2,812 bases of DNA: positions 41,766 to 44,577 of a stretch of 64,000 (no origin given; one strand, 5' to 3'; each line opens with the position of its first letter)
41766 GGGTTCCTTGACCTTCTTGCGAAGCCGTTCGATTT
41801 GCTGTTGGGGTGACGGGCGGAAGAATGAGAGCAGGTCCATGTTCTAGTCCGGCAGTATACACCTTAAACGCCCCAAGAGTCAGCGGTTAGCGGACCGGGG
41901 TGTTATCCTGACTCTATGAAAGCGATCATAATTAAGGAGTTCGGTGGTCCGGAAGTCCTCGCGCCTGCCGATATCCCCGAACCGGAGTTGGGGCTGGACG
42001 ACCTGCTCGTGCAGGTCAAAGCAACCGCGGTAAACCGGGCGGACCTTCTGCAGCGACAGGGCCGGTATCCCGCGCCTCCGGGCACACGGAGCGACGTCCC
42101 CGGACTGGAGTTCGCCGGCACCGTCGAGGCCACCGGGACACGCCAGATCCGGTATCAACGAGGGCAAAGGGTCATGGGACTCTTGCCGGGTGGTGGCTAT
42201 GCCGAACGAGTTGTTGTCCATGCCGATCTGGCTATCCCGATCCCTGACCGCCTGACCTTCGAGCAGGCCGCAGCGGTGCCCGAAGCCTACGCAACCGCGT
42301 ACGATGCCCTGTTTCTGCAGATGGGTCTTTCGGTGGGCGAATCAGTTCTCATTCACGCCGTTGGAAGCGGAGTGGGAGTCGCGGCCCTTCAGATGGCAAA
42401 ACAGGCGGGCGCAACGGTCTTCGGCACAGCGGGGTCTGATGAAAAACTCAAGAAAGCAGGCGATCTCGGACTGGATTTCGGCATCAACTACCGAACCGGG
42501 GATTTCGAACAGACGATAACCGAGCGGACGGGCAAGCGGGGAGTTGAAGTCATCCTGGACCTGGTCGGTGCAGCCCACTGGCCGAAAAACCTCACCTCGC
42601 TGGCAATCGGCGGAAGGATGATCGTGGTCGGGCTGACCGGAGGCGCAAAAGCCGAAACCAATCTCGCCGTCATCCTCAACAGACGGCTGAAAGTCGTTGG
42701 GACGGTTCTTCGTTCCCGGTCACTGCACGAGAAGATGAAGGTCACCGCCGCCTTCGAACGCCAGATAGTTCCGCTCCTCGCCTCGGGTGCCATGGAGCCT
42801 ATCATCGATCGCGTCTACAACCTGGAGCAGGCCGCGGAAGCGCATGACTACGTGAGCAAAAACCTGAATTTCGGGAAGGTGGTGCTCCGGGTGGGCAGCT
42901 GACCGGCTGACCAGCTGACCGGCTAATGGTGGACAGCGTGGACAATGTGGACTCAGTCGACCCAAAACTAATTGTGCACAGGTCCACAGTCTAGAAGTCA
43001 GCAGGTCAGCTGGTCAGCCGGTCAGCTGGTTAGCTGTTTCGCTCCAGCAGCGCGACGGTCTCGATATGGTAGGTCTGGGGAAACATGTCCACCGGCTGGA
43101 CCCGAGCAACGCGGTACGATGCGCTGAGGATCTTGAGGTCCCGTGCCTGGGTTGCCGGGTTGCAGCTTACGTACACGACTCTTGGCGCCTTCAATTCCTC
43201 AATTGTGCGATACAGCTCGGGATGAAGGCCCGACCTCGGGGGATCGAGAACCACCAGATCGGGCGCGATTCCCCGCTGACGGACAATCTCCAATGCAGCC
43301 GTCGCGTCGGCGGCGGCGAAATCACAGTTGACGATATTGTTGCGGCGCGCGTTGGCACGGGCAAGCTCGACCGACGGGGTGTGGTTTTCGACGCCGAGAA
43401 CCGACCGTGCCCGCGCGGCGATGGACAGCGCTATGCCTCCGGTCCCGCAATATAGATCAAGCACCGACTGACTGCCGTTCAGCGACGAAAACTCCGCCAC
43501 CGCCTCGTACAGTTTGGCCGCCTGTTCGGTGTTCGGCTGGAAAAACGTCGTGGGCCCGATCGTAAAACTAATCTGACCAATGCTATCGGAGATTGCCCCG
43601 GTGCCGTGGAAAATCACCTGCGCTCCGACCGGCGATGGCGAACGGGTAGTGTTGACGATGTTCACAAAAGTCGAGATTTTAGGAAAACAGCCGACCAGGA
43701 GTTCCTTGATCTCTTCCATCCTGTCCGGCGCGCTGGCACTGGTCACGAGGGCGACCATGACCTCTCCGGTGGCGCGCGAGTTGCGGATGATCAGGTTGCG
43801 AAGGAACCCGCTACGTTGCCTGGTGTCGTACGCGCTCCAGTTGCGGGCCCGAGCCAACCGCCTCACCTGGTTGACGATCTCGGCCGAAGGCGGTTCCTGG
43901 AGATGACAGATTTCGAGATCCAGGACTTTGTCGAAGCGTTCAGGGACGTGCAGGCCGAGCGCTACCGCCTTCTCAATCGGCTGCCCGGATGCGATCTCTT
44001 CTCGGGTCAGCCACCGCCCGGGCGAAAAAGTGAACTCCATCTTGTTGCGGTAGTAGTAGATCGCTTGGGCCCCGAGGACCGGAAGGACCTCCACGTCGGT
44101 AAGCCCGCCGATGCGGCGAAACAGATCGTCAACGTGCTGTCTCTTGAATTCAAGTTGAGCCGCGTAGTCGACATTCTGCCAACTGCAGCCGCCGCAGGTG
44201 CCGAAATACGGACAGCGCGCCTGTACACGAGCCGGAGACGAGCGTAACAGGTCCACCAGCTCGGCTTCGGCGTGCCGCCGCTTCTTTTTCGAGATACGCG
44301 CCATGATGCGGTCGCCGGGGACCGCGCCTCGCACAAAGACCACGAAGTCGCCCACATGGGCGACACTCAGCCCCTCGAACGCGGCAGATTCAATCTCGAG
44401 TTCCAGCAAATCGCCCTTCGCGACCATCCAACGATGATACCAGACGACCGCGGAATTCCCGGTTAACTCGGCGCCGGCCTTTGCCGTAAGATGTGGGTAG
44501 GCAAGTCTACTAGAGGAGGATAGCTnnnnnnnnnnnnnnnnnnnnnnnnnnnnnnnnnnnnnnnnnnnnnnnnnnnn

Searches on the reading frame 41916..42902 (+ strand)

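Call 20: search_protein_families(library=pfam, proteins=[window:41916-42902:+], max_evalue=0.00001)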
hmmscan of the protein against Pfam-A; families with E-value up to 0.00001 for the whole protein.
window:41916-42902:+ (328 aa): 3 families
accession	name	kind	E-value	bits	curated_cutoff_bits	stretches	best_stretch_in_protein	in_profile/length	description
PF00107.32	ADH_zinc_N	-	5.5e-27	94.7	31.8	1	152-268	1-117/129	Zinc-binding dehydrogenase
PF13602.12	ADH_zinc_N_2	-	1.8e-21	77.9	27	1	184-324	1-134/134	Zinc-binding dehydrogenase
PF08240.17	ADH_N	-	4.1e-15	56.3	23.5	1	28-111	3-104/104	Alcohol dehydrogenase GroES-like domain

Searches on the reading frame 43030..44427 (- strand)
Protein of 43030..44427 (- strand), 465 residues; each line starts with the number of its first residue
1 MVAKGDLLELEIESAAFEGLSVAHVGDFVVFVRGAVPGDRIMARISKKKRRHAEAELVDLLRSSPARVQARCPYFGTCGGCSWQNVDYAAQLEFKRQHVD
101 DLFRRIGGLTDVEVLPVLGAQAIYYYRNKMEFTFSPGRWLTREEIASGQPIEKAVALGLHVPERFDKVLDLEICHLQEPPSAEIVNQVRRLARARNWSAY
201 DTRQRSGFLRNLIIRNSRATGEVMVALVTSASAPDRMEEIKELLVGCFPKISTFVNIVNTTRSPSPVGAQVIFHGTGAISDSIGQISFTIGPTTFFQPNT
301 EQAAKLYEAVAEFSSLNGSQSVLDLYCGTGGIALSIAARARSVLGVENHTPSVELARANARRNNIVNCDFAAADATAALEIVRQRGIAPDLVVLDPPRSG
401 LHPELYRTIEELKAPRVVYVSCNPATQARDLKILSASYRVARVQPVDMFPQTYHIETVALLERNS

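Call 20: search_protein_families(library=pfam, proteins=[window:43030-44427:-], max_evalue=0.00001)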
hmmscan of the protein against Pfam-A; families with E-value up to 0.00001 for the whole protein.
window:43030-44427:- (465 aa): 7 families
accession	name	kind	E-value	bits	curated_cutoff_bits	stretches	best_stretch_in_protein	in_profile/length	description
PF05958.17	tRNA_U5-meth_tr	-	2.1e-27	96.5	23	1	293-463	177-356/357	tRNA (Uracil-5-)-methyltransferase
PF13847.12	Methyltransf_31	-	4e-10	40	27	1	319-430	4-118/145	Methyltransferase domain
PF13649.12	Methyltransf_25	-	3.2e-09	37.8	27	1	322-377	1-57/97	Methyltransferase domain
PF03602.21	Cons_hypoth95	-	1.9e-07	31.3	24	1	319-411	42-138/182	Conserved hypothetical protein 95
PF05175.20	MTS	-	3.5e-07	30.4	23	1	318-397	31-107/170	Methyltransferase small domain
PF09445.16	Methyltransf_15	-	6.1e-07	29.6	22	1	321-401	3-84/165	RNA cap guanine-N2 methyltransferase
PF01938.26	TRAM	-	9.8e-06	25.8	21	0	5-58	5-61/61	TRAM domain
